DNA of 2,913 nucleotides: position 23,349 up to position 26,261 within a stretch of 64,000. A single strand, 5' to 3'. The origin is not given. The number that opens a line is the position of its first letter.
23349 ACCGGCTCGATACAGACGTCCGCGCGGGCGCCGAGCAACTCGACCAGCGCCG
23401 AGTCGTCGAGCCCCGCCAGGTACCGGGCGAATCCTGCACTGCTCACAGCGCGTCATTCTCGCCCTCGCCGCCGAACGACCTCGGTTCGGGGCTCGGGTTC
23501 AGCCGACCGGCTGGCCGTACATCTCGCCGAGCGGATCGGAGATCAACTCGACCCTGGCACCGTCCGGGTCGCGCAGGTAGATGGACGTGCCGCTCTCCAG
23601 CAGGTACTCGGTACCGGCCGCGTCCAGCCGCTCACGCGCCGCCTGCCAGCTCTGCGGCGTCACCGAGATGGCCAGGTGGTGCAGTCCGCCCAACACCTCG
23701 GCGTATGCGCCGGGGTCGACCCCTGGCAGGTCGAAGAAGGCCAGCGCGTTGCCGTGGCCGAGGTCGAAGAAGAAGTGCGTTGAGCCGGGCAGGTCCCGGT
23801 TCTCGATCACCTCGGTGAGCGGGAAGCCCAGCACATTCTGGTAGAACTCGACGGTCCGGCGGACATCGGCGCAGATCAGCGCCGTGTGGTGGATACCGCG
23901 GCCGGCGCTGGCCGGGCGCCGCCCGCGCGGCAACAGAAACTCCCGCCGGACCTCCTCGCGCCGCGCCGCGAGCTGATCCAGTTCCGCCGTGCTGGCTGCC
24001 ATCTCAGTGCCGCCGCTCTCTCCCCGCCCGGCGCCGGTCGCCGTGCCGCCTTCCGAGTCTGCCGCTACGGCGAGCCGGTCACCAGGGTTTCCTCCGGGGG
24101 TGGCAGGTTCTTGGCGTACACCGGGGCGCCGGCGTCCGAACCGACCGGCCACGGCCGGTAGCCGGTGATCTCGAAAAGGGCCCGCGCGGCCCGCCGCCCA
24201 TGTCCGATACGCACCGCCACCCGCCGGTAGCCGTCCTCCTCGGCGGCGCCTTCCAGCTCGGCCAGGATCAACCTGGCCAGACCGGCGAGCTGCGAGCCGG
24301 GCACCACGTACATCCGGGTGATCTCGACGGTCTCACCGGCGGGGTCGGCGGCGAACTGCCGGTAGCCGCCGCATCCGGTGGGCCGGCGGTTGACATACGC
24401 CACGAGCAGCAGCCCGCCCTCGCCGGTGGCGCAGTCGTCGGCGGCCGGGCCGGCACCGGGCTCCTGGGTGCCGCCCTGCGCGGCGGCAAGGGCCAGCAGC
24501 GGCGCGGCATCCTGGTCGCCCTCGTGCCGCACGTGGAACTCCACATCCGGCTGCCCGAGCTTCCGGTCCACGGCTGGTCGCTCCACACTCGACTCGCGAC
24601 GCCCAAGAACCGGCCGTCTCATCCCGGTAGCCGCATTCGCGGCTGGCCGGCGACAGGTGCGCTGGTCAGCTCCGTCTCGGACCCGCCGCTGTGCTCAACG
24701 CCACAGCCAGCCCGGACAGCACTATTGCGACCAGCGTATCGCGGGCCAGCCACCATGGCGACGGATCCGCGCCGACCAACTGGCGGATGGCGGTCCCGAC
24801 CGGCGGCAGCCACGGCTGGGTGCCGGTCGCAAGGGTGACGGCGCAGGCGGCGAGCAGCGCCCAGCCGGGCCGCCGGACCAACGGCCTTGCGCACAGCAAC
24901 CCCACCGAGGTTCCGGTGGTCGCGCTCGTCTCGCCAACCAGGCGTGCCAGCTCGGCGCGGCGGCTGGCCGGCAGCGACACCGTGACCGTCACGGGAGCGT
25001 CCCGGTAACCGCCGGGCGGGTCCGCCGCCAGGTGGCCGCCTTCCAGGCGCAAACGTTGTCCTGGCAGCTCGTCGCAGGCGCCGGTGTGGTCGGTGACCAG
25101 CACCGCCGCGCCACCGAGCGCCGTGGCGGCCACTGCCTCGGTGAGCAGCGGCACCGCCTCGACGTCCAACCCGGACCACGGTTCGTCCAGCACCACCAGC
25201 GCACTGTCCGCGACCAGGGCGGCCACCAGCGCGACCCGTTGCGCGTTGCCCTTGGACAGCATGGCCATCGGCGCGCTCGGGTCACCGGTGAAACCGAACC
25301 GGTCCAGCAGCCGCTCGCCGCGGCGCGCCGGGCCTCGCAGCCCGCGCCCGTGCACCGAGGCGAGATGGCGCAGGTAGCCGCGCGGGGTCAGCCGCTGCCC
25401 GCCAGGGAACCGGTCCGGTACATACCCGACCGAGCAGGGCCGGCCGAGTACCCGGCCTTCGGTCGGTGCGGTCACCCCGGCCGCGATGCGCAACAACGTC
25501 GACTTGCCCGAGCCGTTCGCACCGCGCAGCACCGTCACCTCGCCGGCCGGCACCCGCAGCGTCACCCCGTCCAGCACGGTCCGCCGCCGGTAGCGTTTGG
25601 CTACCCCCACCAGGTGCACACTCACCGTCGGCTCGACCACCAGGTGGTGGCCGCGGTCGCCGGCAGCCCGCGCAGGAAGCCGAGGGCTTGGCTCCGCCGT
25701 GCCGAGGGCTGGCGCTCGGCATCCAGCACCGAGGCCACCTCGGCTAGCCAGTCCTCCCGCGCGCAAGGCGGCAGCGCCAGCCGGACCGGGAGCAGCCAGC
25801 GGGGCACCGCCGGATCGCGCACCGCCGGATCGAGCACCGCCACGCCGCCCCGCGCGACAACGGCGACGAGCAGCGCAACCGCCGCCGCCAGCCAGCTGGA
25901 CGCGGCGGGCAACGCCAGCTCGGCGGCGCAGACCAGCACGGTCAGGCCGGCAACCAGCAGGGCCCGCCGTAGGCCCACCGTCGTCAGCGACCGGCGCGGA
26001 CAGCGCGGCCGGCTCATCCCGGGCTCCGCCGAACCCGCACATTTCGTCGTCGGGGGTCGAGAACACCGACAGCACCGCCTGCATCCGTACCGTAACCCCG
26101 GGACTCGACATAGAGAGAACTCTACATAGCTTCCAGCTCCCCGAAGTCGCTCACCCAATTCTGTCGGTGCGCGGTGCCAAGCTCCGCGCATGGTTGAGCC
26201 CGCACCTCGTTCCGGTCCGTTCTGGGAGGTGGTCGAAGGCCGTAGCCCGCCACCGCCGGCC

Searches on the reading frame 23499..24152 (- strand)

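Call 5: search_protein_families(library=pfam, proteins=[window:23499-24152:-])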
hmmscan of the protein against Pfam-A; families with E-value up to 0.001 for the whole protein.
window:23499-24152:- (217 aa): 3 families
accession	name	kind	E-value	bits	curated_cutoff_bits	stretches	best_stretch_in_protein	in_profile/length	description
PF00903.31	Glyoxalase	-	2.4e-14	54.2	20.6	1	86-203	1-121/121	Glyoxalase/Bleomycin resistance protein/Dioxygenase superfamily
PF13669.12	Glyoxalase_4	-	9.7e-07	29.5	27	1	88-184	1-94/109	Glyoxalase/Bleomycin resistance protein/Dioxygenase superfamily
PF18029.7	Glyoxalase_6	-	4.7e-06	27.7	23.6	1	92-203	4-105/106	Glyoxalase-like domain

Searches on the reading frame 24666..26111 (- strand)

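Call 36: search_protein_families(library=pfam, proteins=[window:24666-26111:-], max_evalue=0.00001)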
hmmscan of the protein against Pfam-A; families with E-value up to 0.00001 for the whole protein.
window:24666-26111:- (481 aa): 2 families
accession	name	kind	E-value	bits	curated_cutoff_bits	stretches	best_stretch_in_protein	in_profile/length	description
PF00005.33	ABC_tran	-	1.5e-18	68.2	25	1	180-312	1-136/137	ABC transporter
PF13304.12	AAA_21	-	8.8e-10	39.6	27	0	282-340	235-296/304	AAA domain, putative AbiEii toxin, Type IV TA system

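Call 38: search_protein_families(library=ncbifam, proteins=[window:24666-26111:-], max_evalue=0.00001)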
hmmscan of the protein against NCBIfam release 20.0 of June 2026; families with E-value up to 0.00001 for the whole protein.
window:24666-26111:- (481 aa): 160 families (the best 25 are shown)
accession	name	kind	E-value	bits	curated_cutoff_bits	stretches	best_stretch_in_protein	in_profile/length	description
NF040873.1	AztA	equivalog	3.9e-29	101.6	220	1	173-343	1-178/191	zinc ABC transporter ATP-binding protein AztA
NF010061.0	PRK13538.1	equivalog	1.8e-24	86.4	195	1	175-343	16-192/211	cytochrome c biogenesis heme-transporting ATPase CcmA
TIGR01189.1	ccmA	equivalog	4.8e-24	85.1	131.6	1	175-343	11-186/198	heme ABC exporter ATP-binding protein CcmA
TIGR02857.1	CydD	equivalog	2.2e-21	76.4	435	2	283-344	457-517/529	thiol reductant ABC exporter subunit CydD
TIGR01188.1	drrA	subfamily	6.4e-21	74.9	312.45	1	172-343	1-183/302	daunorubicin resistance ABC transporter, ATP-binding protein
TIGR03864.1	PQQ_ABC_ATP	hypoth_equivalog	8.6e-21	74.5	302.25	2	167-221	4-58/236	ABC transporter, ATP-binding subunit, PQQ-dependent alcohol dehydrogenase system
TIGR03522.1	GldA_ABC_ATP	equivalog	2e-20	73.5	402.6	1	164-320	2-169/301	gliding motility-associated ABC transporter ATP-binding subunit GldA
NF008420.0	PRK11247.1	equivalog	3e-20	72.5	395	1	163-317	11-166/257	aliphatic sulfonates ABC transporter ATP-binding protein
NF010059.0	PRK13536.1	equivalog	4.7e-20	71.6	549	1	161-344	40-234/342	nodulation factor ABC transporter ATP-binding protein NodI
TIGR03873.1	F420-0_ABC_ATP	hypoth_equivalog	1.9e-19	70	372.4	1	167-222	4-59/256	putative F420-0 ABC transporter ATP-binding protein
TIGR01166.1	cbiO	subfamily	2.7e-19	69.4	211.8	2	177-224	5-52/190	cobalt ABC transporter, ATP-binding protein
NF000171.1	ABCF_producer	exception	3.9e-19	68.5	800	1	165-233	4-73/541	TlrC/CarA/OleB/SrmB family ABC-F type ribosomal protection protein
TIGR02868.1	CydC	equivalog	4.6e-19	68.4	329.05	2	161-222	331-393/530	thiol reductant ABC exporter subunit CydC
NF047930.1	ABC_ATP_B6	equivalog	2e-18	66.3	670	2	165-222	3-60/510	putative B6 ABC transporter ATP-binding protein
TIGR01288.1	nodI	equivalog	8.7e-18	64.4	424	1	163-343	3-194/303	nodulation factor ABC transporter ATP-binding protein NodI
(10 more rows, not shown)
